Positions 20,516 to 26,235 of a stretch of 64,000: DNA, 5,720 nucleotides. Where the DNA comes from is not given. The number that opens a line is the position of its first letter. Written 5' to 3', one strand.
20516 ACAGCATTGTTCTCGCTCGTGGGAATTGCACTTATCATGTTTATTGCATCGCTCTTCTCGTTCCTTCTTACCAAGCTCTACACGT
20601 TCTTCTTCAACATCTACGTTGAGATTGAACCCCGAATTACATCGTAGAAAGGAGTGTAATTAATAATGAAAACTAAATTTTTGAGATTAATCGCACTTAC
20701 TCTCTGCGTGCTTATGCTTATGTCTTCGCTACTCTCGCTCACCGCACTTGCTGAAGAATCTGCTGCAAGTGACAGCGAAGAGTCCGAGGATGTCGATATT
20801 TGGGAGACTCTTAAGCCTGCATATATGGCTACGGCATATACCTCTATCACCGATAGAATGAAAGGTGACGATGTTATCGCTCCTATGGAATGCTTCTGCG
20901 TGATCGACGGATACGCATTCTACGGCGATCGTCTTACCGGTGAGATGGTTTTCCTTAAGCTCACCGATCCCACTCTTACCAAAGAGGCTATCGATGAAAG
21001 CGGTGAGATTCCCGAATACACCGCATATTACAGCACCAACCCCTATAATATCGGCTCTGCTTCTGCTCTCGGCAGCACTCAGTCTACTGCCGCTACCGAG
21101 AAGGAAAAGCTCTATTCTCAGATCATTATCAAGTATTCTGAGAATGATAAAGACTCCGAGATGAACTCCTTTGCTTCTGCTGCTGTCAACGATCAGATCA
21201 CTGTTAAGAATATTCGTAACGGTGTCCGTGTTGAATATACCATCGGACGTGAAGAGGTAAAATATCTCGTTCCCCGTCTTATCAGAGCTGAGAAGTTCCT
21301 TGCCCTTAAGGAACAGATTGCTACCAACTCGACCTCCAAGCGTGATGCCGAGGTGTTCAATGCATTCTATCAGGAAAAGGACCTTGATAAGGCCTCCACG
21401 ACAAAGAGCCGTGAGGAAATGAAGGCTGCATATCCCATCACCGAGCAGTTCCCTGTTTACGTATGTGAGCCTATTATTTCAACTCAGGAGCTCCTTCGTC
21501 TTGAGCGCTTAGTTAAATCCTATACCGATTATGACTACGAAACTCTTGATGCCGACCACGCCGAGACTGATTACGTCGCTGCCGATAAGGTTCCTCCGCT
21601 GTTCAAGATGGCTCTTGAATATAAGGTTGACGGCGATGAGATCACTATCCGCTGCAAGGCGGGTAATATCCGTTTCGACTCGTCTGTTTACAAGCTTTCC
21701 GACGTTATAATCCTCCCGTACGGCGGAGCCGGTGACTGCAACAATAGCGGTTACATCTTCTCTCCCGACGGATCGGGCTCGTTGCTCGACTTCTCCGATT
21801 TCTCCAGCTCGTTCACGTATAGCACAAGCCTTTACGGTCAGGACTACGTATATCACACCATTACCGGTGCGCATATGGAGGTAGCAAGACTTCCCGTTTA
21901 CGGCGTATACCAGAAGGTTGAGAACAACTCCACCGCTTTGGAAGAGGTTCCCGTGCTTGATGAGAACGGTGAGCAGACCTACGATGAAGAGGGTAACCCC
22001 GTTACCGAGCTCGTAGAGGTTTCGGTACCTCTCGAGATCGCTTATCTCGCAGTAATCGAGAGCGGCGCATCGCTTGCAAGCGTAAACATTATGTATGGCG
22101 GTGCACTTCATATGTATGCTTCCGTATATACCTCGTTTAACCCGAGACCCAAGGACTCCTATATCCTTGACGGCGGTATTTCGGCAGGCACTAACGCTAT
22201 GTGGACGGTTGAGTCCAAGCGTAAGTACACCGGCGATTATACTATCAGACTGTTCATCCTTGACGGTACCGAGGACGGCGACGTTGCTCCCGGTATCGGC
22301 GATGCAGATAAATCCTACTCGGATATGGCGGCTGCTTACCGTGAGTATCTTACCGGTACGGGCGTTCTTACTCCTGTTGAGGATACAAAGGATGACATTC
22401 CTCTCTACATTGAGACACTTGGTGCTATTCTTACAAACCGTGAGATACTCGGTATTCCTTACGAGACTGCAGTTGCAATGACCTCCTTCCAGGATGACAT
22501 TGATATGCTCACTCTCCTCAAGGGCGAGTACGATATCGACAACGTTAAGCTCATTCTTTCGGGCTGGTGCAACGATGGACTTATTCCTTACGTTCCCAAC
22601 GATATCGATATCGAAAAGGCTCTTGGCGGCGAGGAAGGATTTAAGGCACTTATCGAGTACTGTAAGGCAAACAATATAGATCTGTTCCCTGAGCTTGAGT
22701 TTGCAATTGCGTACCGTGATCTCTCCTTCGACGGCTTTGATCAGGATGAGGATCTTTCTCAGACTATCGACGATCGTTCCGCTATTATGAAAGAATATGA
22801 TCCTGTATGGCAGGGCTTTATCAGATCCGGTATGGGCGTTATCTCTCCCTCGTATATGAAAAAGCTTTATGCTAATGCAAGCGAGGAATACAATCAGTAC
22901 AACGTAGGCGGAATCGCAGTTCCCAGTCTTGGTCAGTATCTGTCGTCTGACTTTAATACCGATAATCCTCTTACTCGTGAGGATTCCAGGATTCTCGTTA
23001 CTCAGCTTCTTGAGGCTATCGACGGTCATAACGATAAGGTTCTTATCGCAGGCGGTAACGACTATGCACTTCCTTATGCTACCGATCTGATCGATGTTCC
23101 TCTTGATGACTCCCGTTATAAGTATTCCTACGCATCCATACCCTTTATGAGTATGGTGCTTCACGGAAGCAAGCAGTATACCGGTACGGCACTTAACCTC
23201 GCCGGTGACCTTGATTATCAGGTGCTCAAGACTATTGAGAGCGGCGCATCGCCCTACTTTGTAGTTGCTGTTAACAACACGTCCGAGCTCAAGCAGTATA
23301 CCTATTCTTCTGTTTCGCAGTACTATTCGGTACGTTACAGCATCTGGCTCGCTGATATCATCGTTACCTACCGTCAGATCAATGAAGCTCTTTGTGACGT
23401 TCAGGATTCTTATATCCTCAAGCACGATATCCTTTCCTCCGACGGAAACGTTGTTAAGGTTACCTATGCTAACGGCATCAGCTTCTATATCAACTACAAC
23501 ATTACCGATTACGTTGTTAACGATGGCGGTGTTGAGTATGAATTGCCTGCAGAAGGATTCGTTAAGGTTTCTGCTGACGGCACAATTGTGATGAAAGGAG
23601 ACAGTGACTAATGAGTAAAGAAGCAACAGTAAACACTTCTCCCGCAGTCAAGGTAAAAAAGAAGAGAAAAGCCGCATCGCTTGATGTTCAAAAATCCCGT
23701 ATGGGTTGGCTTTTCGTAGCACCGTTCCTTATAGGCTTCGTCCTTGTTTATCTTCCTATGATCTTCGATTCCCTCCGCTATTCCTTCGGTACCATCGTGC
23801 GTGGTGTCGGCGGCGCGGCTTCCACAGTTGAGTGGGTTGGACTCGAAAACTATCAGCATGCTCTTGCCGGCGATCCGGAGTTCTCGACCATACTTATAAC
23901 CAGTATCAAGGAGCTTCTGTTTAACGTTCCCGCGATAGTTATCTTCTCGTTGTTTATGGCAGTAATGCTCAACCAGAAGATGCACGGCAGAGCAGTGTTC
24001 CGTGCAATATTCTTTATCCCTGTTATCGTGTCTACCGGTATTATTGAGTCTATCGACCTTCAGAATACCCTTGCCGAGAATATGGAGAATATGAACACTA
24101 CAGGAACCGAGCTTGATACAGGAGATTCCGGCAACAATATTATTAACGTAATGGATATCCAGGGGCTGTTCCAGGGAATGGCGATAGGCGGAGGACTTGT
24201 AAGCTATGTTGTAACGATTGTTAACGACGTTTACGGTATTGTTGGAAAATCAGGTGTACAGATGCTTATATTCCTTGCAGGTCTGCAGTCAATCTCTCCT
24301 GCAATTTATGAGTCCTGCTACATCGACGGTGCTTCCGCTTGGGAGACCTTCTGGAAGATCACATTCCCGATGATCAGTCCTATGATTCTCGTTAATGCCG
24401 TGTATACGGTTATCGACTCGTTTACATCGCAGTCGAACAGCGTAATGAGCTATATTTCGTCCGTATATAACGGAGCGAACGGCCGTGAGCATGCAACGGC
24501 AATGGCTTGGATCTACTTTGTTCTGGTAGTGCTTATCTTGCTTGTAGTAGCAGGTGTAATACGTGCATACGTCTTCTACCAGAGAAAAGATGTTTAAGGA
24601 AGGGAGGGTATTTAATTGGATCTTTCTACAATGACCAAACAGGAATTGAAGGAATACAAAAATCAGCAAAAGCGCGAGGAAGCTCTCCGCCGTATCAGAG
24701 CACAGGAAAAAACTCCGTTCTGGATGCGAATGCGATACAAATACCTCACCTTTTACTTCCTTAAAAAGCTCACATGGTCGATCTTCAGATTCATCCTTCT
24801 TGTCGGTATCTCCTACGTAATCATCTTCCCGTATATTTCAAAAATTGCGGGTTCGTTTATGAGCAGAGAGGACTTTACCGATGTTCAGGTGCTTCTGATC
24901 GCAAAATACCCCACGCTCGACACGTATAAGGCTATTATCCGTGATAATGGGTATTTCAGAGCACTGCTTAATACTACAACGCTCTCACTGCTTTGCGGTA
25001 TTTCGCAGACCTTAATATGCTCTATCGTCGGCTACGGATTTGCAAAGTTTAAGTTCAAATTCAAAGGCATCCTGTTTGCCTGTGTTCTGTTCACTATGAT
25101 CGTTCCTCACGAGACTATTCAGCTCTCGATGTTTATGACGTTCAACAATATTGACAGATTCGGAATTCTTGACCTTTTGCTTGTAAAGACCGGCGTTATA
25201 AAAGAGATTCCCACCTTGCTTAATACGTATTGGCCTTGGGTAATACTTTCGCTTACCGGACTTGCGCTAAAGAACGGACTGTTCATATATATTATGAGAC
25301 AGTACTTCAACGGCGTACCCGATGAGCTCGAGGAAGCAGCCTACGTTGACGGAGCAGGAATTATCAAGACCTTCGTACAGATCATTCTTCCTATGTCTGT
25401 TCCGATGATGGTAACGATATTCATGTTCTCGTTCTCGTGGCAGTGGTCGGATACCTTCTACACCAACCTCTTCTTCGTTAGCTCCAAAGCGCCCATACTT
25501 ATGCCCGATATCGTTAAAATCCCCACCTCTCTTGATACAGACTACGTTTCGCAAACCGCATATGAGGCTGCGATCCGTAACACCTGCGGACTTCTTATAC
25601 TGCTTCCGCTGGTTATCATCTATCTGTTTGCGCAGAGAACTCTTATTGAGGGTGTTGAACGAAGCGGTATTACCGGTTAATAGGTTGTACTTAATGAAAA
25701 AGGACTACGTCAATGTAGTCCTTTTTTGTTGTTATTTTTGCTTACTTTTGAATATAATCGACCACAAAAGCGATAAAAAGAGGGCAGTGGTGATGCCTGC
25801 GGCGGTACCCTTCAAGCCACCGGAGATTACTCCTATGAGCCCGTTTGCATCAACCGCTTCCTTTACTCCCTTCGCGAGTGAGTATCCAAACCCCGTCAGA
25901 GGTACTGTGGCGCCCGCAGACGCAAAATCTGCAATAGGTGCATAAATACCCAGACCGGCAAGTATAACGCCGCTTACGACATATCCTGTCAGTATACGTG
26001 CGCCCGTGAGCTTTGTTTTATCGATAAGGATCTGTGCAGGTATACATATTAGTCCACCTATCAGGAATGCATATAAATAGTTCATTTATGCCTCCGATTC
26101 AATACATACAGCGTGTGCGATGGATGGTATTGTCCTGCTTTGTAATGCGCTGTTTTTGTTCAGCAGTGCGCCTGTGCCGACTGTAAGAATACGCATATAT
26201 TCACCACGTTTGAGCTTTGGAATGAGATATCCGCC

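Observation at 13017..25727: A 12.6-kb seven-gene operon mixing ABC importer parts with an NHL-TPR-Yip1 protein and a 981-aa secreted protein, with no ATPase or regulator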

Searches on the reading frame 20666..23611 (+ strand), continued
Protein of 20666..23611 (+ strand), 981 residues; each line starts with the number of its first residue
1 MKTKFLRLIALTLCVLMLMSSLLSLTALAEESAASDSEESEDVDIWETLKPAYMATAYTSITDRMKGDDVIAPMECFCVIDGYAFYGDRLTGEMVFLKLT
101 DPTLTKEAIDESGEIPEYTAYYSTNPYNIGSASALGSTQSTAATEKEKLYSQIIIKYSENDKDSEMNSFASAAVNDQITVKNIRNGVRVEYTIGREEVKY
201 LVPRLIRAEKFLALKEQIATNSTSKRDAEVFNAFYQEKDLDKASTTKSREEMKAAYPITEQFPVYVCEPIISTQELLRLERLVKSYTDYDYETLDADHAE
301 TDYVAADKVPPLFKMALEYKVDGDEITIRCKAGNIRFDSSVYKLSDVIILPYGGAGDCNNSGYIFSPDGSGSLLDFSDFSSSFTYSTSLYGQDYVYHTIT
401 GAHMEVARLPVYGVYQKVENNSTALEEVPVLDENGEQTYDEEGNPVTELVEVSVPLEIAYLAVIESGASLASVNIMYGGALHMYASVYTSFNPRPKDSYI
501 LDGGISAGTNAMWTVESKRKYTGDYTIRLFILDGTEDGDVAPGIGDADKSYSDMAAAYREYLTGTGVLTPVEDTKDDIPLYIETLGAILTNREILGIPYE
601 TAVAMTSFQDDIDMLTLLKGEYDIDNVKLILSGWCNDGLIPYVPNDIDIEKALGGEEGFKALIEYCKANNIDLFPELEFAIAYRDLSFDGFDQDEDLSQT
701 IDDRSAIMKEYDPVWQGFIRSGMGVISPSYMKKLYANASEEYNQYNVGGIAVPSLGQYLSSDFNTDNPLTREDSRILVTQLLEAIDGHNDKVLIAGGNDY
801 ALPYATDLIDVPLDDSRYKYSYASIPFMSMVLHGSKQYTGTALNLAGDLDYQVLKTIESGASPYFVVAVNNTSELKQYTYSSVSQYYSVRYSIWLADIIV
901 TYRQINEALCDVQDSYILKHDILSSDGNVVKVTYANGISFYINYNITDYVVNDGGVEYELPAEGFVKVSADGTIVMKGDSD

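Call 73: find_encoding_contigs(protein=P0412, flank=10000, max_places=1)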
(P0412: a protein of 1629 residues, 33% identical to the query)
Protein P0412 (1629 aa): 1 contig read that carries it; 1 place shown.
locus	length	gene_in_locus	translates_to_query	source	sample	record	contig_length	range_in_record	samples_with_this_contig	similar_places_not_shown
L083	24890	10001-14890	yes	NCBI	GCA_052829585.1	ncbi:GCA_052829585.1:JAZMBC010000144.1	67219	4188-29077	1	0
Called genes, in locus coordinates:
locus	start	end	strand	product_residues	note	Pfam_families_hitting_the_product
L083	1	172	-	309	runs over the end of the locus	PF00892:EamA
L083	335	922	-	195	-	PF12917:YfbR-like, PF13023:HD_3, PF01966:HD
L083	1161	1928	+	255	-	PF02511:Thy1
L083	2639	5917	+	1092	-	PF13416:SBP_bac_8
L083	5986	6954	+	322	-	PF00528:BPD_transp_1 (weak)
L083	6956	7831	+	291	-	-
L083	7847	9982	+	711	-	PF01436:NHL (faint), PF07719:TPR_2 (faint), PF13432:TPR_16 (weak), PF04893:Yip1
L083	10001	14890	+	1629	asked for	PF18952:DUF5696, PF21461:HL_N-beta (faint), PF18952:DUF5696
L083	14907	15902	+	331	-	PF00528:BPD_transp_1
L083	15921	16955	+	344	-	PF00528:BPD_transp_1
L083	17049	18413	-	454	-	PF01554:MatE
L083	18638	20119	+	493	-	PF00324:AA_permease, PF13520:AA_permease_2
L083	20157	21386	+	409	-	PF03315:SDH_beta, PF03313:SDH_alpha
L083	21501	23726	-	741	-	PF02463:SMC_N (weak), PF00664:ABC_membrane, PF00004:AAA (faint), PF00005:ABC_tran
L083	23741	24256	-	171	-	PF08909:DUF1854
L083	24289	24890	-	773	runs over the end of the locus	PF00664:ABC_membrane, PF00005:ABC_tran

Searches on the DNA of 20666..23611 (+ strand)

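Call 65: search_rna_families(sources=[L066, L014, L030, L079, L071, L001], threshold=gathering)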
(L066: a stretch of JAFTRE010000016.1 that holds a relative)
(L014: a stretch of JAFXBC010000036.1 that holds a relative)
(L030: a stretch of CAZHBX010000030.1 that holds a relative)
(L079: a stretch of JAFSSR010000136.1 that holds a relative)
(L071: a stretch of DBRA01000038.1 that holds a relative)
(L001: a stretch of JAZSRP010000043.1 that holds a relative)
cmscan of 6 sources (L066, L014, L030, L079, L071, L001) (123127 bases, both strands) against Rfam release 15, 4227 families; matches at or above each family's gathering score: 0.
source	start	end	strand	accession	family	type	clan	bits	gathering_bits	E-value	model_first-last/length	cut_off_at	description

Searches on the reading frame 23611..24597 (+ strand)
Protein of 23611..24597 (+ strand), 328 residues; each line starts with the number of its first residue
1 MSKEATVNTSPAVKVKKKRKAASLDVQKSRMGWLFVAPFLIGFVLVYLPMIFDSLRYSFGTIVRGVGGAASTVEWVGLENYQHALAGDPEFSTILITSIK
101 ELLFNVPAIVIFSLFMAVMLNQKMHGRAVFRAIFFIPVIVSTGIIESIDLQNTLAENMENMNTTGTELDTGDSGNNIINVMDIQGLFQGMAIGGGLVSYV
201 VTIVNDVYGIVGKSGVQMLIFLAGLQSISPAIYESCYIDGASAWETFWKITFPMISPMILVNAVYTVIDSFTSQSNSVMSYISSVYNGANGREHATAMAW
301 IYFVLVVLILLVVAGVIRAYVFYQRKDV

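Call 7: search_protein_families(library=pfam, proteins=[window:23611-24597:+], max_evalue=0.01)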
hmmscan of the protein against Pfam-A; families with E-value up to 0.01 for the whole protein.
window:23611-24597:+ (328 aa): 1 family
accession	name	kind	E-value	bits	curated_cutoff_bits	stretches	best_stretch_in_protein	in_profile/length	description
PF00528.27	BPD_transp_1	-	8.5e-07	29.3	26.4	1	101-317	25-172/184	Binding-protein-dependent transport system inner membrane component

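Call 8: search_protein_families(library=ncbifam, proteins=[window:23611-24597:+], max_evalue=0.01)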
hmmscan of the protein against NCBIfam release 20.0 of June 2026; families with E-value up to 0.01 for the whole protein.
window:23611-24597:+ (328 aa): 8 families
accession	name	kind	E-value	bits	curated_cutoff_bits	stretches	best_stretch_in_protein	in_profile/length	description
NF007852.0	PRK10561.1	equivalog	1e-11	45.2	335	2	216-299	172-268/295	sn-glycerol-3-phosphate ABC transporter permease UgpA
NF008232.0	PRK10999.1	equivalog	6.3e-07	28.5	392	1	218-259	390-433/520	maltose ABC transporter permease MalF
NF040932.1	ABC_arch_GlcU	equivalog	1.5e-06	28.1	340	1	212-271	146-202/272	glucose ABC transporter permease GlcU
TIGR00969.1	3a0106s02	subfamily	1.2e-05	25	240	1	226-267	167-208/272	sulfate ABC transporter permease subunit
TIGR01581.1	Mo_ABC_porter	hypoth_equivalog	0.00016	21.3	210.3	1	222-268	123-169/225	ABC transporter permease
NF006939.0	PRK09421.1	equivalog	0.00062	19.2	262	0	225-273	116-164/230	molybdate ABC transporter permease subunit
TIGR02140.1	permease_CysW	equivalog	0.0042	16.6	329.1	0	77-142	32-97/261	sulfate ABC transporter permease subunit CysW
TIGR02141.1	modB_ABC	equivalog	0.0043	16.7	182.6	0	225-264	103-142/208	molybdate ABC transporter permease subunit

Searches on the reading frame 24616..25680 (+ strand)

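Call 7: search_protein_families(library=pfam, proteins=[window:24616-25680:+], max_evalue=0.01)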
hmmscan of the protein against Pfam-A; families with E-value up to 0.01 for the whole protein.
window:24616-25680:+ (354 aa): 1 family
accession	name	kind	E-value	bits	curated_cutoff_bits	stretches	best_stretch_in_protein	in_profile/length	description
PF00528.27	BPD_transp_1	-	1.4e-12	48.2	26.4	1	137-341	3-176/184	Binding-protein-dependent transport system inner membrane component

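Call 8: search_protein_families(library=ncbifam, proteins=[window:24616-25680:+], max_evalue=0.01)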
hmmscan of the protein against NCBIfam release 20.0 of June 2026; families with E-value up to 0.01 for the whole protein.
window:24616-25680:+ (354 aa): 12 families
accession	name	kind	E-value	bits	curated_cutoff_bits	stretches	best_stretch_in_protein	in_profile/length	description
NF008231.0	PRK10998.1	equivalog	3.8e-17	62.8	261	1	115-352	83-294/296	maltose ABC transporter permease MalG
NF008210.0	PRK10973.1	equivalog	3.7e-16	59.6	297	1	55-347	9-276/281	sn-glycerol-3-phosphate ABC transporter permease UgpE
NF007044.0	PRK09497.1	equivalog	4.3e-12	46.1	348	1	64-341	15-276/285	spermidine/putrescine ABC transporter permease PotB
NF040932.1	ABC_arch_GlcU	equivalog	6.6e-11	42.4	340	1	59-347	6-264/272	glucose ABC transporter permease GlcU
NF040839.1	tungstate_WtpB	equivalog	7.3e-10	38.9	340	1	94-274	23-191/251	tungstate ABC transporter permease WtpB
NF007047.0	PRK09500.1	equivalog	5.6e-08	32.7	326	1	96-282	39-202/257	spermidine/putrescine ABC transporter permease PotC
TIGR01581.1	Mo_ABC_porter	hypoth_equivalog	1.7e-07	31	210.3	1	117-273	23-168/225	ABC transporter permease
TIGR02139.1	permease_CysT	equivalog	7.3e-06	25.8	246.1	1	93-296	28-218/265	sulfate ABC transporter permease subunit CysT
NF006939.0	PRK09421.1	equivalog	2.6e-05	23.7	262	1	126-289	21-173/230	molybdate ABC transporter permease subunit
TIGR02141.1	modB_ABC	equivalog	9e-05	22.2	182.6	1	125-274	8-146/208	molybdate ABC transporter permease subunit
NF008232.0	PRK10999.1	equivalog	0.00015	20.7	392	1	231-278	398-445/520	maltose ABC transporter permease MalF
NF007852.0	PRK10561.1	equivalog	0.00051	20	335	1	95-281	50-231/295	sn-glycerol-3-phosphate ABC transporter permease UgpA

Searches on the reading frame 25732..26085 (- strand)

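Call 74: search_protein_families(library=ncbifam, proteins=[window:25732-26085:-], max_evalue=0.001)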
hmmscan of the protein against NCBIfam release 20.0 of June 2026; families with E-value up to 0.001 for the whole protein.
window:25732-26085:- (117 aa): 2 families
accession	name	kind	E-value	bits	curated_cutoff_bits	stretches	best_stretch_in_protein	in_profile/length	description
TIGR02839.1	spore_V_AE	equivalog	5.8e-40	136.1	131.1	1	3-115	1-113/114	stage V sporulation protein AE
TIGR02838.1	spore_V_AC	equivalog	4.7e-10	39.3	164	1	2-86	19-111/141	stage V sporulation protein AC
